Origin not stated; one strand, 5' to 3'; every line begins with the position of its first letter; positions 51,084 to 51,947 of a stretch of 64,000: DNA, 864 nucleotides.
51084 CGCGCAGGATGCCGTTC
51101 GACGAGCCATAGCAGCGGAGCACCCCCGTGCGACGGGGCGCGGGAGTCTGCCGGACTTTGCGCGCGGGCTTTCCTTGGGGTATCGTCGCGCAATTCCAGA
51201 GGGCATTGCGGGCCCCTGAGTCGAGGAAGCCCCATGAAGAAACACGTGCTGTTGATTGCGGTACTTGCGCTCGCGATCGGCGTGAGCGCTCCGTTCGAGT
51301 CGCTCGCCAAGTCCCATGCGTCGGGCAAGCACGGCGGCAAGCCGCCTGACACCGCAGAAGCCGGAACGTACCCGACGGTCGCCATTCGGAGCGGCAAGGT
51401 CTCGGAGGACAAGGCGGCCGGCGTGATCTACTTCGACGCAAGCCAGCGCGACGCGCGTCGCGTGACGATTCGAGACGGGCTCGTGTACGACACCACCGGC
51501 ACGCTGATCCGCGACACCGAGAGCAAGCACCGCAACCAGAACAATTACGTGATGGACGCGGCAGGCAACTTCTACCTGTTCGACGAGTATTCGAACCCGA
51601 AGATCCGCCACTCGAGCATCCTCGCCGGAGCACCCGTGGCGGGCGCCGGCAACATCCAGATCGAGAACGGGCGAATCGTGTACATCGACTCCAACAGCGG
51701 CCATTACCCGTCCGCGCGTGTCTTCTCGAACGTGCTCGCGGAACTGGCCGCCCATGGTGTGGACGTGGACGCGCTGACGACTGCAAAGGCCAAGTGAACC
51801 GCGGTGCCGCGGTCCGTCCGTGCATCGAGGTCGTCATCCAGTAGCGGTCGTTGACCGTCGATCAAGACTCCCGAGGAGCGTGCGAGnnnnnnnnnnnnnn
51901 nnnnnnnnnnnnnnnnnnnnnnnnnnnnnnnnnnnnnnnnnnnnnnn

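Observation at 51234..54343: Secreted unknown protein followed by ankyrin-repeat proteins: candidate toxin/effector-immunity module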

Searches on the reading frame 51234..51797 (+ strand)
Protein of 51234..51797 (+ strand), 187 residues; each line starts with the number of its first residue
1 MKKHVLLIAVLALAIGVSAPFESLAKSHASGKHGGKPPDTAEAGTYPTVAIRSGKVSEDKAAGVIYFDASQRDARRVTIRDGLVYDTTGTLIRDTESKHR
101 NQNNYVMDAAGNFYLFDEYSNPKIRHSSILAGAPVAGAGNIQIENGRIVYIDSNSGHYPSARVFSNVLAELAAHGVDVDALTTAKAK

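Call 3: search_protein_families(library=pfam, proteins=[window:51234-51797:+], max_evalue=0.01)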
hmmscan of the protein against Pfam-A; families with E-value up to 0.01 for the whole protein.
window:51234-51797:+ (187 aa): 0 families

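Call 14: find_homologous_proteins(query=window:51234-51797:+, max_evalue=0.001)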
Query window:51234-51797:+ (187 aa): 49 proteins with E <= 0.001 among 462 candidates.
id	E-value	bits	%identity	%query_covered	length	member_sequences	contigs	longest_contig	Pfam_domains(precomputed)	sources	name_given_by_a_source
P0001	8.8e-116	402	99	100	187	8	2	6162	-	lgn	-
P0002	1.1e-78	281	71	99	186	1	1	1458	-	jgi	jgi:hypothetical protein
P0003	2.8e-73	264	66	99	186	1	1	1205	-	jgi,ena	-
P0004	9.6e-70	252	64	99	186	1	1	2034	-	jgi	jgi:hypothetical protein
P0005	7.9e-68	246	66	87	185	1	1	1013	-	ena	-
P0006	2.4e-65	238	65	95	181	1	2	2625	-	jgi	jgi:hypothetical protein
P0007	5.5e-60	220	55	95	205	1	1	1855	-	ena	-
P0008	1.4e-58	216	61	91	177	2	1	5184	-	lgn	-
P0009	4.2e-58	214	57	95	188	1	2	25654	-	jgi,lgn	jgi:hypothetical protein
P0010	1.1e-55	206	66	71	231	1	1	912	-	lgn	-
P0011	2.1e-55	206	60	92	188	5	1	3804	-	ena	-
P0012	2.6e-55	205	58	95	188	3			-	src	-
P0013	7.8e-55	204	57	93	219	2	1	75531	-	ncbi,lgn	-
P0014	1.6e-54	203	56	94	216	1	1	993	-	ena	-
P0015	2.2e-54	202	56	95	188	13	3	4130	-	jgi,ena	-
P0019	2.5e-52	195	64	73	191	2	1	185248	-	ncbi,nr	ncbi:MAG: hypothetical protein HY011_16875 [Acidobacteria bacterium]|nr:hypothetical protein [Acidob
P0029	3.5e-49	185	65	71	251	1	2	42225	-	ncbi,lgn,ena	-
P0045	1.7e-35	141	50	73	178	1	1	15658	-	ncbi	-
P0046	4.3e-35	139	53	71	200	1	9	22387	-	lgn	-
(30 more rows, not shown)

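Call 15: search_protein_families(library=ncbifam, proteins=[window:51234-51797:+], max_evalue=0.1)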
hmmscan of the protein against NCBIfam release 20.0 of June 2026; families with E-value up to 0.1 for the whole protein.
window:51234-51797:+ (187 aa): 0 families

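Call 19: search_solved_structures(query=A2, max_evalue=10, show_alignments=2)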
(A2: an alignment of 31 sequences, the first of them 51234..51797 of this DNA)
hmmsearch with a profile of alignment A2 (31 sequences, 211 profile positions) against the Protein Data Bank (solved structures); distinct sequences matched with E-value up to 10: 2.
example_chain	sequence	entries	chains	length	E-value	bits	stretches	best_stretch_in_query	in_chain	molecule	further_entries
9oji_A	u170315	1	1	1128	0.73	12.6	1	81-121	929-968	Glucosyltransferase-S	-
3hrp_A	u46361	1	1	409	1.1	12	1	107-144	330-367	Uncharacterized protein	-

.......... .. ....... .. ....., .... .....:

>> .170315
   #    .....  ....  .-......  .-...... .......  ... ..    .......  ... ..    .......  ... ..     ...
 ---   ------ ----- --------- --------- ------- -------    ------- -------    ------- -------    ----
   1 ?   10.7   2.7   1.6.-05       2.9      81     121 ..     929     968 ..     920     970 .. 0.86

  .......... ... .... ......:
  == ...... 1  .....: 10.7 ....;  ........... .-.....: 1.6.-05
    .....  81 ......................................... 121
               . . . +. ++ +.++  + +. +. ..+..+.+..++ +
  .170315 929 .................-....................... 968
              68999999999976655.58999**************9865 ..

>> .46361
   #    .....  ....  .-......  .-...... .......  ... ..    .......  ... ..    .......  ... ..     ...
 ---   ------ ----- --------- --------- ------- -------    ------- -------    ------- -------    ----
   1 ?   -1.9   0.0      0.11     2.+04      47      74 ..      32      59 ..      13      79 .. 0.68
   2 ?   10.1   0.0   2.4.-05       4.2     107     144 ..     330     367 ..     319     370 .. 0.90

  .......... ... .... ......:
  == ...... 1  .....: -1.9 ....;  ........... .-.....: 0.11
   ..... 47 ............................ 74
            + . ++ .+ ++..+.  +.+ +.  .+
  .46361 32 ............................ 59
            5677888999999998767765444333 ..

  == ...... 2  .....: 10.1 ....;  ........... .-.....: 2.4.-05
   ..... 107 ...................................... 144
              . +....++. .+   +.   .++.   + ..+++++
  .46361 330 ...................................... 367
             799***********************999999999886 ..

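Call 20: find_encoding_contigs(protein=P0001, flank=6000, max_places=4)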
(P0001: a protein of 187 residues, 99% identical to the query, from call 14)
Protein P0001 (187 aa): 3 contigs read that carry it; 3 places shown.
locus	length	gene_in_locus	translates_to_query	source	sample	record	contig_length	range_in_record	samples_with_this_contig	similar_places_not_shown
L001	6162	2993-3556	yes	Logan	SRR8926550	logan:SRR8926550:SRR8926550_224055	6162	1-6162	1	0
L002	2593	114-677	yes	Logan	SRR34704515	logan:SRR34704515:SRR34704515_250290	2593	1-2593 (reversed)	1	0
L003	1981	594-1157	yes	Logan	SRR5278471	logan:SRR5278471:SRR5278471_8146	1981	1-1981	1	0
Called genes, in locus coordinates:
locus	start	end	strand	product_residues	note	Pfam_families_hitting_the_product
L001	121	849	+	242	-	PF19583:ODP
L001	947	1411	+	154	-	PF00583:Acetyltransf_1, PF13673:Acetyltransf_10, PF13508:Acetyltransf_7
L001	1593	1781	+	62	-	-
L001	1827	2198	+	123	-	PF00903:Glyoxalase (weak)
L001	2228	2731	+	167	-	-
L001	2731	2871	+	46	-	-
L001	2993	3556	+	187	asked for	-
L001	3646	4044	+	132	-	-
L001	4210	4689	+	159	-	PF19780:DUF6265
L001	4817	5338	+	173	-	PF00583:Acetyltransf_1, PF13673:Acetyltransf_10, PF13508:Acetyltransf_7, PF08445:FR47 (weak)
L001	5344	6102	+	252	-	PF13606:Ank_3 (faint), PF13637:Ank_4 (faint), PF12796:Ank_2 (weak), PF00023:Ank (weak)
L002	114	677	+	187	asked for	-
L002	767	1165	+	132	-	-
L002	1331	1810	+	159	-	PF19780:DUF6265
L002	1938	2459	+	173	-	PF00583:Acetyltransf_1, PF13673:Acetyltransf_10, PF13508:Acetyltransf_7, PF08445:FR47 (weak)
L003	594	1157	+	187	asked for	-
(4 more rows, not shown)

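Call 21: find_encoding_contigs(protein=P0019, flank=6000, max_places=3)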
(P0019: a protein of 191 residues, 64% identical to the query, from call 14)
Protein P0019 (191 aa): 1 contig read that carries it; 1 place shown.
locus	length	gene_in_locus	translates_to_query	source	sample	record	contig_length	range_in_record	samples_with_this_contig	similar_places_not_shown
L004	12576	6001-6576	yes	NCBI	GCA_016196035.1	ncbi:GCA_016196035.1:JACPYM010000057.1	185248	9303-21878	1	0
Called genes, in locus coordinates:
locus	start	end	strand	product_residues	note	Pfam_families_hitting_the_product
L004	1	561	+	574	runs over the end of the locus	PF07224:Chlorophyllase (weak)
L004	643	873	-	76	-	PF16277:DUF4926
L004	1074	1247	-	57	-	PF21814:DUF6883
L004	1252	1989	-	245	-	PF01791:DeoC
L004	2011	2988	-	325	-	PF00480:ROK, PF01869:BcrAD_BadFG (faint)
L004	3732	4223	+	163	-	PF12867:DinB_2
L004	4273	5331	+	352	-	-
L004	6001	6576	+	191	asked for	-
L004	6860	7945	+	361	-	PF00355:Rieske, PF00848:Ring_hydroxyl_A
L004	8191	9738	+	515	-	PF01039:Carboxyl_trans, PF03255:ACCA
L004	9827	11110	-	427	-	PF00595:PDZ (weak), PF13180:PDZ_2 (weak), PF17820:PDZ_6, PF03572:Peptidase_S41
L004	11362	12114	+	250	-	PF04238:DUF420 (weak), PF00127:Copper-bind (faint)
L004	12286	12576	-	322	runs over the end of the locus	PF09243:Rsm22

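Call 22: find_encoding_contigs(protein=P0013, flank=6000, max_places=3)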
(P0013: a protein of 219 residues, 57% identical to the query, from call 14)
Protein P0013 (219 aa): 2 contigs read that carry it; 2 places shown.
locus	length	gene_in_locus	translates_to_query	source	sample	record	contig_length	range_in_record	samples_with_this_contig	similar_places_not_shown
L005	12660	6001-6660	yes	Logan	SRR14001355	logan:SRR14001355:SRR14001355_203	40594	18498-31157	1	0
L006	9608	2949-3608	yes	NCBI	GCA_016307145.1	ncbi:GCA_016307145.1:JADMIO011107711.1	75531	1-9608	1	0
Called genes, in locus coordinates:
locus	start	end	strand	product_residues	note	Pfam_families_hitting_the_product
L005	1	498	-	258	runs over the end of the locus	PF00481:PP2C, PF13672:PP2C_2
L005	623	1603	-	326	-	PF16697:Yop-YscD_cpl, PF00498:FHA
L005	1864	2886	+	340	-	PF00117:GATase, PF07685:GATase_3 (weak)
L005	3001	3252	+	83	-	PF02597:ThiS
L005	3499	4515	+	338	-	PF13271:DUF4062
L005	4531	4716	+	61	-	-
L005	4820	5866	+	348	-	PF01073:3Beta_HSD, PF01370:Epimerase, PF02719:Polysacc_synt_2 (weak), PF05368:NmrA (weak), PF07993:NAD_binding_4 (faint), PF13460:NAD_binding_10, PF16363:GDP_Man_Dehyd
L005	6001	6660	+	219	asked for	-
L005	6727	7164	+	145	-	PF02391:MoaE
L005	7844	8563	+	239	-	PF12773:DZR (weak)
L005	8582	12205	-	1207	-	PF00873:ACR_tran, PF03176:MMPL (faint), PF00873:ACR_tran, PF02355:SecD_SecF_C (weak)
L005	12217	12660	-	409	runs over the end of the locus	PF25885:HH_EMRA (faint), PF25954:Beta-barrel_RND_2, PF25967:RND-MFP_C (weak), PF25989:YknX_C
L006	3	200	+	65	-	?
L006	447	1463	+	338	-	PF13271:DUF4062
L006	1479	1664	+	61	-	-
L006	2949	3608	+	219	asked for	-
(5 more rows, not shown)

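Call 23: find_encoding_contigs(protein=P0029, flank=4000, max_places=2)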
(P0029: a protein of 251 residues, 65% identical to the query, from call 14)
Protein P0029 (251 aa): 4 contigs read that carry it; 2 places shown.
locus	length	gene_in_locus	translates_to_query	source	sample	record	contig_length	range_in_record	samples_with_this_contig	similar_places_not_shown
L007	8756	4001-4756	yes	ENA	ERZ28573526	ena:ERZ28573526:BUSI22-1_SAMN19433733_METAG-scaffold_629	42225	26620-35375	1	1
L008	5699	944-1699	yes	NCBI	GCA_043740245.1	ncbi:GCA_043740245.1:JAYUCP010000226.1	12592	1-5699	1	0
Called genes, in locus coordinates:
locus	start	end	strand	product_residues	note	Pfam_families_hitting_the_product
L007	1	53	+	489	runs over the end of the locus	PF07394:DUF1501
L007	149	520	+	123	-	-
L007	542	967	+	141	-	PF01844:HNH, PF14279:HNH_5 (weak)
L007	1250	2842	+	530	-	-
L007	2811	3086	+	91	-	PF16277:DUF4926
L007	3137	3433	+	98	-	PF04255:DUF433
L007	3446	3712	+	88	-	PF13711:DUF4160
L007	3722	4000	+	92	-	PF10387:DUF2442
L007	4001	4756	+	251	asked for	-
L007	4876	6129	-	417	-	-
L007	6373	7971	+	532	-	PF01039:Carboxyl_trans, PF03255:ACCA (weak)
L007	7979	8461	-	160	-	-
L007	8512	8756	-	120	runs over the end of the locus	PF01850:PIN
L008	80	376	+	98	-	PF04255:DUF433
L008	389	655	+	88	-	PF13711:DUF4160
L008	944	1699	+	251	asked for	-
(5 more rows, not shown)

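Call 24: find_encoding_contigs(protein=P0009, flank=4000, max_places=2)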
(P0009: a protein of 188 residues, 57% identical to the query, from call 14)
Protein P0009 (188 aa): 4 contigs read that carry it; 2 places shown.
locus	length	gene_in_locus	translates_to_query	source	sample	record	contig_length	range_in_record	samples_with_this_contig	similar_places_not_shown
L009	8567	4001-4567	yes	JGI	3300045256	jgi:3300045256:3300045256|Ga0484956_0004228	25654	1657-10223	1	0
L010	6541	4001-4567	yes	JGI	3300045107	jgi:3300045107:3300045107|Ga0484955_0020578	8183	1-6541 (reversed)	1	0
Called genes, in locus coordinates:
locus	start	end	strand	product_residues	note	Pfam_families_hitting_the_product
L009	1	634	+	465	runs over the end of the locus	PF01548:DEDD_Tnp_IS110, PF02371:Transposase_20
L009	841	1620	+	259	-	-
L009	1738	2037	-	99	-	-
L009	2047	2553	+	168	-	PF08713:DNA_alkylation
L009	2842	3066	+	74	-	-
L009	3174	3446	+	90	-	-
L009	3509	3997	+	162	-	PF12773:DZR (weak), PF13240:Zn_Ribbon_1 (weak), PF13248:Zn_ribbon_3 (faint)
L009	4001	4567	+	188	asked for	-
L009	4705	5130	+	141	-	PF02943:FeThRed_B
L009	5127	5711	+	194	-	-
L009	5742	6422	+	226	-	PF00702:Hydrolase, PF13419:HAD_2, PF13242:Hydrolase_like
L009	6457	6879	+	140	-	PF00903:Glyoxalase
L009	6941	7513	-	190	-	PF13474:SnoaL_3, PF14534:DUF4440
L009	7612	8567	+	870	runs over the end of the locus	PF00912:Transgly, PF00905:Transpeptidase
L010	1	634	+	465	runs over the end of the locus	PF01548:DEDD_Tnp_IS110, PF02371:Transposase_20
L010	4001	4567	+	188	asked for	-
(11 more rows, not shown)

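Call 25: find_encoding_contigs(protein=P0046, flank=4000, max_places=3)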
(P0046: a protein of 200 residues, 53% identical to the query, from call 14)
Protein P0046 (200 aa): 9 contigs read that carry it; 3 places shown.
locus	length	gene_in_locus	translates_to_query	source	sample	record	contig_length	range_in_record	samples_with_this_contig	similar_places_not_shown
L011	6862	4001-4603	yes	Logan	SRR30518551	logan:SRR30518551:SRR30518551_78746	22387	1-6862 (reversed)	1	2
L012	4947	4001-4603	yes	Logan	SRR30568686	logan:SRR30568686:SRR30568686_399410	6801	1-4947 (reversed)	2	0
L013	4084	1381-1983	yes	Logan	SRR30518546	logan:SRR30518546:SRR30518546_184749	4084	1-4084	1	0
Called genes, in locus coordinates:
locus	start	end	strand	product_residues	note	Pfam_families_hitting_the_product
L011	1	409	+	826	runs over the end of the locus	PF02190:LON_substr_bdg, PF13191:AAA_16 (faint), PF08298:AAA_PrkA (weak), PF00004:AAA, PF07728:AAA_5, PF22667:Lon_lid, PF05362:Lon_C, PF13541:ChlI, +2 more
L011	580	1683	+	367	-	PF00515:TPR_1 (faint), PF07719:TPR_2 (faint), PF13176:TPR_7 (faint), PF13181:TPR_8 (faint), PF13428:TPR_14 (faint), PF21033:RMD1-3 (faint), PF13424:TPR_12 (weak), PF00486:Trans_reg_C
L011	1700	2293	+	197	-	-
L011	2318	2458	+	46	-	-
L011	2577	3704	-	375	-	-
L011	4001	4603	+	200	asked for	-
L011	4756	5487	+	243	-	PF03734:YkuD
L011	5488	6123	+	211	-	-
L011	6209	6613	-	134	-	-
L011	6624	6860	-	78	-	?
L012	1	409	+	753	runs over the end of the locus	?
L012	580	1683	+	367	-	PF00515:TPR_1 (faint), PF07719:TPR_2 (faint), PF13176:TPR_7 (faint), PF13181:TPR_8 (faint), PF13428:TPR_14 (faint), PF21033:RMD1-3 (faint), PF13424:TPR_12 (weak), PF00486:Trans_reg_C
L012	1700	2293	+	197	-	-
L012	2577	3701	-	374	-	-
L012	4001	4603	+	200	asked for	-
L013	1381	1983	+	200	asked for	-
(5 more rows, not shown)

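Call 26: find_encoding_contigs(protein=P0045, flank=4000, max_places=2)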
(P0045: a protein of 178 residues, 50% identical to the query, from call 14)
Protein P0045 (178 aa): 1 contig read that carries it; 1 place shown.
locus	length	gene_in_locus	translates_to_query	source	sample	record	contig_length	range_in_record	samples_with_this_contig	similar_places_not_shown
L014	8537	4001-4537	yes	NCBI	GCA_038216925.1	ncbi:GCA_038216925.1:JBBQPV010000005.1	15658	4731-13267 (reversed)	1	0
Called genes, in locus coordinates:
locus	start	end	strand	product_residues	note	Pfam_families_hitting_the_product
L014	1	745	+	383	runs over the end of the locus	PF00158:Sigma54_activat, PF14532:Sigma54_activ_2, PF07728:AAA_5, PF25601:AAA_lid_14, PF02954:HTH_8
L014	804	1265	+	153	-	-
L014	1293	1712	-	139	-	-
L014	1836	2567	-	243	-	-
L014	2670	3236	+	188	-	PF04279:IspA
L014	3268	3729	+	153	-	PF19502:DUF6036 (faint)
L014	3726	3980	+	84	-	PF12441:CopG_antitoxin (weak)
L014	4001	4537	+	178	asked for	-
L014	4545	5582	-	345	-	PF21088:MS_channel_1st, PF00924:MS_channel_2nd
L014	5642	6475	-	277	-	PF00669:Flagellin_N, PF00700:Flagellin_C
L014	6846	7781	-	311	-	PF00561:Abhydrolase_1, PF12146:Hydrolase_4, PF12697:Abhydrolase_6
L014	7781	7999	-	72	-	-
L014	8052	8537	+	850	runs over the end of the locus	PF02861:Clp_N, PF23569:NBD_SMAX1, PF00004:AAA, PF17871:AAA_lid_9, PF00004:AAA, PF07724:AAA_2, PF07728:AAA_5, PF10431:ClpB_D2-small, +6 more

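Call 27: predict_structure(alignment_id=A2)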
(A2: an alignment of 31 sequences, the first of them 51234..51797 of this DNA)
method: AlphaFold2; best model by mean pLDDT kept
length: 187 residues; sequences in the alignment: 31
mean_pLDDT: 84.3   pTM: 0.73
mean pLDDT of the five models: 84.3, 84.1, 84.1, 83.7, 82.6
residues with pLDDT >= 90: 134; 70-90: 6; 50-70: 18; < 50: 29
segments of 3 or more residues with pLDDT < 50: 16-37, 40-42
pLDDT, mean of each block of 10 residues (from residue 1): 53 51 44 45 80 97 97 97 98 94 97 97 97 98 98 97 97 96 63
secondary structure, 60 per line:
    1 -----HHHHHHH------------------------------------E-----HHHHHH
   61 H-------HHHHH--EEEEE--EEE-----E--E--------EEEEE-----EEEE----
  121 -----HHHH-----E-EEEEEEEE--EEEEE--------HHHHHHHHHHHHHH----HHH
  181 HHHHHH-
elements in order: H6-12 H55-61 H69-73 E76-80 E83-85 E103-107 E113-116 H126-129 E137-144 E147-151 H160-173 H178-186

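Call 29: search_protein_representatives(alignment_id=A2)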
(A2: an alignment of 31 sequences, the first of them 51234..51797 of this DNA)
Query: 31 sequences, 211 profile positions. Proteins with E-value up to 0.001 (for the whole library): 5187; up to 1e-10: 1501; up to 1e-30: 57. The best 150 are listed.
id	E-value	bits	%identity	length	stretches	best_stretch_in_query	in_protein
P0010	4.9e-83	294.2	-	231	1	1-210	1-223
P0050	6.9e-80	283.9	-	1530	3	36-184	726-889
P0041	1.9e-70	253.0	-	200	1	4-181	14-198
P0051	2.6e-70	252.6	-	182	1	12-183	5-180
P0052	1.4e-64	233.8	-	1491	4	62-195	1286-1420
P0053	3.6e-63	229.3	-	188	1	8-179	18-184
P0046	7.8e-63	228.2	-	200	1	5-180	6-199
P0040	2.7e-62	226.5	-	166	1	38-181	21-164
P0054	8.6e-58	211.7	-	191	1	8-183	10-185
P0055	1.2e-57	211.2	-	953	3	31-187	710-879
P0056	1.0e-56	208.2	-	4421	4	64-191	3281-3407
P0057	1.8e-56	207.4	-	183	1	22-181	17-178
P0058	1.5e-55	204.4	-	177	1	25-181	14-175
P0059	1.5e-54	201.1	-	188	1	8-189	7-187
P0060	2.3e-54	200.5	-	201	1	35-177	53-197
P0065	1.5e-51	191.3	-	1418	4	19-186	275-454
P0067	2.0e-51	190.9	-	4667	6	81-159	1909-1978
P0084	5.1e-40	153.6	-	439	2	63-182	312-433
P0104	1.2e-28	116.5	-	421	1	62-178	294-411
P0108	3.9e-28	114.8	-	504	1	23-181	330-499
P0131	7.7e-26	107.3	-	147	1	62-182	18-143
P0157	7.2e-24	100.9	-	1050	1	62-181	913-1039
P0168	1.3e-23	100.0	-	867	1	63-182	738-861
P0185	9.5e-23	97.2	-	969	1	38-184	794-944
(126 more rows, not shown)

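Call 30: search_protein_families(library=pfam, proteins=[P0050, P0052, P0055, P0065, P0084, P0104, P0108, P0157, P0168, P0185], max_evalue=0.001)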
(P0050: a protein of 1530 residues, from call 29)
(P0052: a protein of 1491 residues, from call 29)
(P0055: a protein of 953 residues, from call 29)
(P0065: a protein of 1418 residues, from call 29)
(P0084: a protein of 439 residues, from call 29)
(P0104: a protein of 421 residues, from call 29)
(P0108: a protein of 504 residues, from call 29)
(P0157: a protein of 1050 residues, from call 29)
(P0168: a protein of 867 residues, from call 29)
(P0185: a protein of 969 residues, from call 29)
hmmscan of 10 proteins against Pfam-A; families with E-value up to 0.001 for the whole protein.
P0050 (1530 aa): 1 family
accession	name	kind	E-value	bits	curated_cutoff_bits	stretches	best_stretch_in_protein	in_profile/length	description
PF14198.11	TnpV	-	0.00068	20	27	0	751-783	21-53/111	Transposon-encoded protein TnpV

P0052 (1491 aa): 2 families
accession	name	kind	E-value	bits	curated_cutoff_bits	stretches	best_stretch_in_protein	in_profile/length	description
PF13332.12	Fil_haemagg_2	-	1.4e-15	58.3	22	2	3-85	82-168/170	Hemagglutinin repeat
PF20067.5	SSL_N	-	0.00072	19.8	18.9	0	884-897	27-40/46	Strictosidine synthase-like, N-terminal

P0055 (953 aa): 0 families

P0065 (1418 aa): 1 family
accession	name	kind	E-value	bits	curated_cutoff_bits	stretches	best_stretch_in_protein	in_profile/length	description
PF03496.20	ADPrib_exo_Tox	-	8.6e-09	35.4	23.4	1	1347-1412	107-173/196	ADP-ribosyltransferase exoenzyme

P0084 (439 aa): 0 families

P0104 (421 aa): 1 family
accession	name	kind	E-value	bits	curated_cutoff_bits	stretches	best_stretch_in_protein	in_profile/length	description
PF06013.18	WXG100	-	0.00043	20.9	27.3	0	83-147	5-69/86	Proteins of 100 residues with WXG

P0108 (504 aa): 1 family
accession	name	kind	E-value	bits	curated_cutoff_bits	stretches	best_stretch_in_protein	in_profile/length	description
PF14107.11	DUF4280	-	0.00062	20.8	26.3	0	13-159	8-105/109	Domain of unknown function (DUF4280)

P0157 (1050 aa): 1 family
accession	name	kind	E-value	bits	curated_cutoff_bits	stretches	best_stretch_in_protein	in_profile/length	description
PF25547.1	WXG100_2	-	4.6e-08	33.6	27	1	133-234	10-115/150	WXG100 like domain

P0168 (867 aa): 1 family
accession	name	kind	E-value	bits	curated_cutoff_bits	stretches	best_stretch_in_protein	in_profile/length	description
PF21725.3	T7SS_signal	-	1.7e-54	185.7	27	1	17-201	56-241/241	Putative T7SS secretion signal domain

P0185 (969 aa): 0 families
